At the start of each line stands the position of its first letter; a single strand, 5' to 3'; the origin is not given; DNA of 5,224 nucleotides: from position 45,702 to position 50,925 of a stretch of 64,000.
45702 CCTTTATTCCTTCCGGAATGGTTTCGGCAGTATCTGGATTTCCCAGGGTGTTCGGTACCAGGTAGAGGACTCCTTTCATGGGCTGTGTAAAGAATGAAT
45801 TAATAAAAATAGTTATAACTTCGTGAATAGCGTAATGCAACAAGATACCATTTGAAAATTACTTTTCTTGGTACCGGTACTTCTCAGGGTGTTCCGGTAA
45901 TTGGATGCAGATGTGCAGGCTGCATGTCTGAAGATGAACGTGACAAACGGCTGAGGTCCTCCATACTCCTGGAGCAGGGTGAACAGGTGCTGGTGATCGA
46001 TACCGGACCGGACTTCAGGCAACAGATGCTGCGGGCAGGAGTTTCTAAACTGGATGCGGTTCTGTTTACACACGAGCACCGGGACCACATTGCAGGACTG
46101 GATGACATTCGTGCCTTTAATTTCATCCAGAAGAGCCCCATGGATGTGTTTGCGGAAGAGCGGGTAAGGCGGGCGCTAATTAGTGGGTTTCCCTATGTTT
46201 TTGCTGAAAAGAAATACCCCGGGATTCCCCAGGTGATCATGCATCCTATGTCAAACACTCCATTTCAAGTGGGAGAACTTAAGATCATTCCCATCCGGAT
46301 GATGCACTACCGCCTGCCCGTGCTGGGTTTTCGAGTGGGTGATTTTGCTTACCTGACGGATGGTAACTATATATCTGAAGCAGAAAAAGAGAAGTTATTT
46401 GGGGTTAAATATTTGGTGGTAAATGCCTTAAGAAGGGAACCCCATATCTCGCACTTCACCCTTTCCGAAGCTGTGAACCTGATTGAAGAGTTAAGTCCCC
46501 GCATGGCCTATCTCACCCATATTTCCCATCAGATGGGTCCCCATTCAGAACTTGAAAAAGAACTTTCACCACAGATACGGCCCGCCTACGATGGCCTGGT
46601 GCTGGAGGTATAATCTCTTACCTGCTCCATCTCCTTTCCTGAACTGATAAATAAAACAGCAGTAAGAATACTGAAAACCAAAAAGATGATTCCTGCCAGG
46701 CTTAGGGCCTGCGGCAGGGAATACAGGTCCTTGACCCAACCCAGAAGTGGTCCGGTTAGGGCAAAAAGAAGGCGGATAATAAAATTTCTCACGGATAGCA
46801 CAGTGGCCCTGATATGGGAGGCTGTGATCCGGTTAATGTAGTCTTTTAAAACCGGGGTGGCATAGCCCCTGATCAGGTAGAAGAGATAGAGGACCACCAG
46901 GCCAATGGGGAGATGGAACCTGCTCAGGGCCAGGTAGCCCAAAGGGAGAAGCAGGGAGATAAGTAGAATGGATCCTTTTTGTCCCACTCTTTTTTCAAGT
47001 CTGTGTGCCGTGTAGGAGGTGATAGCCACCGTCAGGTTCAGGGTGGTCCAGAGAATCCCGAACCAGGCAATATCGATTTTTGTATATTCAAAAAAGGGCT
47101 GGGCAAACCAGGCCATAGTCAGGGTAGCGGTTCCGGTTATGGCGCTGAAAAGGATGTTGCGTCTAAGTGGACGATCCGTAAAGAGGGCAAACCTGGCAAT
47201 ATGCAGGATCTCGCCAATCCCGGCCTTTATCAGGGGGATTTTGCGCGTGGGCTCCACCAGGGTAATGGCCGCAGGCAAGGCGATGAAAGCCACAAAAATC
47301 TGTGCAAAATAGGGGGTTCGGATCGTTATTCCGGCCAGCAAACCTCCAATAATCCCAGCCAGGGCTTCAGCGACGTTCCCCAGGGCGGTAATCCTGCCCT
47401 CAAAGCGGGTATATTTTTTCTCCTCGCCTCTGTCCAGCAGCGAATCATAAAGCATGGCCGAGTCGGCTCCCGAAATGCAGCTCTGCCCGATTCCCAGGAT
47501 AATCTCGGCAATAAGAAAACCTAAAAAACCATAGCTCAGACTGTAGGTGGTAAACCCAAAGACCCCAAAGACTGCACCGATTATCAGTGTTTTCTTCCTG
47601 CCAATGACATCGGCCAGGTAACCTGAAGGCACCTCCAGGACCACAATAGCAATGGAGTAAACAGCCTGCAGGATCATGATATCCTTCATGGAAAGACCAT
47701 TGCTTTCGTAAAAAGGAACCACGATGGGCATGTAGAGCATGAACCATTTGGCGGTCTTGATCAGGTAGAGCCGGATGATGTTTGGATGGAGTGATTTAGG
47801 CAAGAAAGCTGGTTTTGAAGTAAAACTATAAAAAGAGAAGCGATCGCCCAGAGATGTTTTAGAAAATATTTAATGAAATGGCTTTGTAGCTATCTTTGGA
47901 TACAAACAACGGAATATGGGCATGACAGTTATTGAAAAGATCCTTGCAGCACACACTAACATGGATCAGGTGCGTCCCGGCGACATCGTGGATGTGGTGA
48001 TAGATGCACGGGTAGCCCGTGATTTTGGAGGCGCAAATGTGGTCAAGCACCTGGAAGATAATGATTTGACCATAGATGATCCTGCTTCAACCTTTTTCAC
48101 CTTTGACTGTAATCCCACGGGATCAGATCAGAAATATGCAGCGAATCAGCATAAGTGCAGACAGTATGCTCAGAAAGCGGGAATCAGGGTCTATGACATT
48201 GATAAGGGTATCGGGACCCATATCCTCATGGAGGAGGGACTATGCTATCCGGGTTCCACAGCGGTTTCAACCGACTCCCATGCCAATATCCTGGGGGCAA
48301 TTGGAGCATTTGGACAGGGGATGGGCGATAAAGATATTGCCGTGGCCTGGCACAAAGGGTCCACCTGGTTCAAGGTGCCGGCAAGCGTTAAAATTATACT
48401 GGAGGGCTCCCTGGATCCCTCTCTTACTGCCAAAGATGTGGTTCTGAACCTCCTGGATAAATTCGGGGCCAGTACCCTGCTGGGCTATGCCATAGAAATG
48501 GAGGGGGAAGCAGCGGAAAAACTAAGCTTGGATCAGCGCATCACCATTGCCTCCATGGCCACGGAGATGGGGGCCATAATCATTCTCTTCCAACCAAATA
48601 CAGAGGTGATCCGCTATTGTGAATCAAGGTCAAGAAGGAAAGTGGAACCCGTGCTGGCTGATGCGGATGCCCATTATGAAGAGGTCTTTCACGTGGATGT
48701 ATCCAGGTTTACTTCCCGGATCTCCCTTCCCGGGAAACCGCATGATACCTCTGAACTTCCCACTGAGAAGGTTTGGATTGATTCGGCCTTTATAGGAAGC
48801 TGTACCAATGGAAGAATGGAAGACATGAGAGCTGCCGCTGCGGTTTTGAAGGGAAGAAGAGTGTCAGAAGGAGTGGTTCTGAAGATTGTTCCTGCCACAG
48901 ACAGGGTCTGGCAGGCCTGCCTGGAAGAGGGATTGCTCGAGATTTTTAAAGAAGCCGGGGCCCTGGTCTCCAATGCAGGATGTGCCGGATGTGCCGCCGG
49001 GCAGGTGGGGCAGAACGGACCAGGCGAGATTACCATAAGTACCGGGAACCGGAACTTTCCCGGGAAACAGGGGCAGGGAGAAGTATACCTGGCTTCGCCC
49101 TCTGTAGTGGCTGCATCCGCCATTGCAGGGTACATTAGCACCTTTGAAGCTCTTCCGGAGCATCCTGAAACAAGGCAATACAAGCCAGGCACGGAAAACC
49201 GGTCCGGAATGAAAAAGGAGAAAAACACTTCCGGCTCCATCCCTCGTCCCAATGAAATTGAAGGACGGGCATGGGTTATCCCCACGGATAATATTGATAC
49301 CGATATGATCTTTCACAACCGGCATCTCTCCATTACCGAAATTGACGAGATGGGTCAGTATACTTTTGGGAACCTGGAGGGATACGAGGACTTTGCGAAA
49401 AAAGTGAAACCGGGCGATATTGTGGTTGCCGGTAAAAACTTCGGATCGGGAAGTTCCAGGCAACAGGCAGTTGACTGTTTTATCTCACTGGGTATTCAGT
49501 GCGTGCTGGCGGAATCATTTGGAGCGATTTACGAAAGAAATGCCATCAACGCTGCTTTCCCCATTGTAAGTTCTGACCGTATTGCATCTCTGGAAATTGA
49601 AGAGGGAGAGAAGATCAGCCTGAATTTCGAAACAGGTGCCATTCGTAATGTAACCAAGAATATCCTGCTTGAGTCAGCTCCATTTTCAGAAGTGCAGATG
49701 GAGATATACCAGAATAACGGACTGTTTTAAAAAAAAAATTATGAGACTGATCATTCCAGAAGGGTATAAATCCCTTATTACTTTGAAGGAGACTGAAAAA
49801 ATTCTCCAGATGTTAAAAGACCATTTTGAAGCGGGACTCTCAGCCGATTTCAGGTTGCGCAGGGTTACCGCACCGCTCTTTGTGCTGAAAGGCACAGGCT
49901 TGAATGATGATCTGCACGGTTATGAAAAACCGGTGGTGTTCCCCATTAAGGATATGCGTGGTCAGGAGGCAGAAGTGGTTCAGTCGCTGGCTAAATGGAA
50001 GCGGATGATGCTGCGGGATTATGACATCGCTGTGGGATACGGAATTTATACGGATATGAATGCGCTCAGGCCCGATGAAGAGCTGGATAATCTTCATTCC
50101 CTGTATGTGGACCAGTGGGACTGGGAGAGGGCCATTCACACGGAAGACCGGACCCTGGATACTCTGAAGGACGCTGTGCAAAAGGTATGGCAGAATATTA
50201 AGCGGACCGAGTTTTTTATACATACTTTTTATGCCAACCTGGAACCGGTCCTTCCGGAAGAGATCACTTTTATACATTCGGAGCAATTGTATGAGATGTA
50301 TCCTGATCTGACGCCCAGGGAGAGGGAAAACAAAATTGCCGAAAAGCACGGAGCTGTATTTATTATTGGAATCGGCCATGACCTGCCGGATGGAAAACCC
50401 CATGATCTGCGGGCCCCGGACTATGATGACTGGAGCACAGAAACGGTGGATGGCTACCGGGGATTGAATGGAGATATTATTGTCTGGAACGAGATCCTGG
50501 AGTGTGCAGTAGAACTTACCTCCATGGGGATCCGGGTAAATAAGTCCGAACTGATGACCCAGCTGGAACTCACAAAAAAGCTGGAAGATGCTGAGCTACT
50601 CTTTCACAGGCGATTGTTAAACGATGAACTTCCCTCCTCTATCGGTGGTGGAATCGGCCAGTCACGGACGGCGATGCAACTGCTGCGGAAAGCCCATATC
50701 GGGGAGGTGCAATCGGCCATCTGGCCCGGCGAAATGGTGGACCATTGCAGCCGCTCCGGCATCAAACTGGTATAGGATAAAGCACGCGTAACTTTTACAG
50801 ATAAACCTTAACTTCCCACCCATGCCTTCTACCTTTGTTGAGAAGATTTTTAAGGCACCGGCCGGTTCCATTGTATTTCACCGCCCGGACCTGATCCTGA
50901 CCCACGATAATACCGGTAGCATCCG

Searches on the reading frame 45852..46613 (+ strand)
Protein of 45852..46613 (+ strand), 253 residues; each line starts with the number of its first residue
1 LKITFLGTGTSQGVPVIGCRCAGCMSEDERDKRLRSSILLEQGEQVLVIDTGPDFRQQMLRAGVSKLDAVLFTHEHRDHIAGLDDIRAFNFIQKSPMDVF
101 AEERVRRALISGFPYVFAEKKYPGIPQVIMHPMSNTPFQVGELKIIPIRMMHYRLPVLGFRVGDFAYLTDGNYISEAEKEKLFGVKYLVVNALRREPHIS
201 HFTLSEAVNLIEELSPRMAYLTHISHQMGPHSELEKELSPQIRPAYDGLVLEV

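Call 44: search_protein_families(library=pfam, proteins=[window:45852-46613:+], max_evalue=0.000001)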
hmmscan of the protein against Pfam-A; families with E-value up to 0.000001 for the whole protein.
window:45852-46613:+ (253 aa): 2 families
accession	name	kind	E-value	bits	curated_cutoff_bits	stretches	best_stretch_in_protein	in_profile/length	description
PF12706.13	Lactamase_B_2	-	1.1e-37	130.1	27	1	47-224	3-200/200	Beta-lactamase superfamily domain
PF00753.33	Lactamase_B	-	2.3e-10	41.2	22.7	1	34-88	5-65/196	Metallo-beta-lactamase superfamily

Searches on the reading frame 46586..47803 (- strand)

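Call 44: search_protein_families(library=pfam, proteins=[window:46586-47803:-], max_evalue=0.000001)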
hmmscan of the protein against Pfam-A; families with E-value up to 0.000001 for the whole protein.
window:46586-47803:- (405 aa): 1 family
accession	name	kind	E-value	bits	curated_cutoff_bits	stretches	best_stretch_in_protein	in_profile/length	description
PF07690.21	MFS_1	-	1.5e-24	87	33.4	1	22-349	13-345/347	Major Facilitator Superfamily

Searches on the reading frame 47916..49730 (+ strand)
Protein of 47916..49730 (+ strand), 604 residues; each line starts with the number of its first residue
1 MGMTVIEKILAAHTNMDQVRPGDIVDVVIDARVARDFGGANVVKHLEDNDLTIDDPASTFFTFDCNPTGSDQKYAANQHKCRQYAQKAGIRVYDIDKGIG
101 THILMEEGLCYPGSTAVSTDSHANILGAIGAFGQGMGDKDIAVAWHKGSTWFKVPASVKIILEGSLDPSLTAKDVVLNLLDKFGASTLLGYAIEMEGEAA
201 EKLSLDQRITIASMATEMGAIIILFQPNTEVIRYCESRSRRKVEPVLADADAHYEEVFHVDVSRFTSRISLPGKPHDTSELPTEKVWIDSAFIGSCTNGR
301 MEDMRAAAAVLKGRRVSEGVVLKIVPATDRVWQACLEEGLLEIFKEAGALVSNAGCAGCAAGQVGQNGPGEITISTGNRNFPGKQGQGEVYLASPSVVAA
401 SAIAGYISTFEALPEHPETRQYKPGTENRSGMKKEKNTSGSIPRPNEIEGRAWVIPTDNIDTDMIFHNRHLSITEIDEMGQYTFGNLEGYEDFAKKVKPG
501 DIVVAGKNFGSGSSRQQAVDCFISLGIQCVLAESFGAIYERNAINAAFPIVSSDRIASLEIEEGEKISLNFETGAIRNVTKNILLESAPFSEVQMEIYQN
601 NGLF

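Call 44: search_protein_families(library=pfam, proteins=[window:47916-49730:+], max_evalue=0.000001)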
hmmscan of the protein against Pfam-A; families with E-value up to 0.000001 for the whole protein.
window:47916-49730:+ (604 aa): 2 families
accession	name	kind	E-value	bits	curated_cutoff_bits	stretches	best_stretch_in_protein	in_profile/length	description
PF00330.25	Aconitase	-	1.2e-82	278.8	28.7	2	7-281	1-303/463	Aconitase family (aconitate hydratase)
PF00694.25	Aconitase_C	-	5.5e-14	53.1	22.8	1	493-547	65-122/131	Aconitase C-terminal domain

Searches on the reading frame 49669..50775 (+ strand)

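Call 44: search_protein_families(library=pfam, proteins=[window:49669-50775:+], max_evalue=0.000001)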
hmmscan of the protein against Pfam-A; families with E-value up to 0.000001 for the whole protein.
window:49669-50775:+ (368 aa): 1 family
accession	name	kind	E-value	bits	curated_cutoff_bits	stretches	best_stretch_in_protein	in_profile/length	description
PF03590.20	AsnA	-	5.9e-101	337.4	27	1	45-278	3-227/228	Aspartate-ammonia ligase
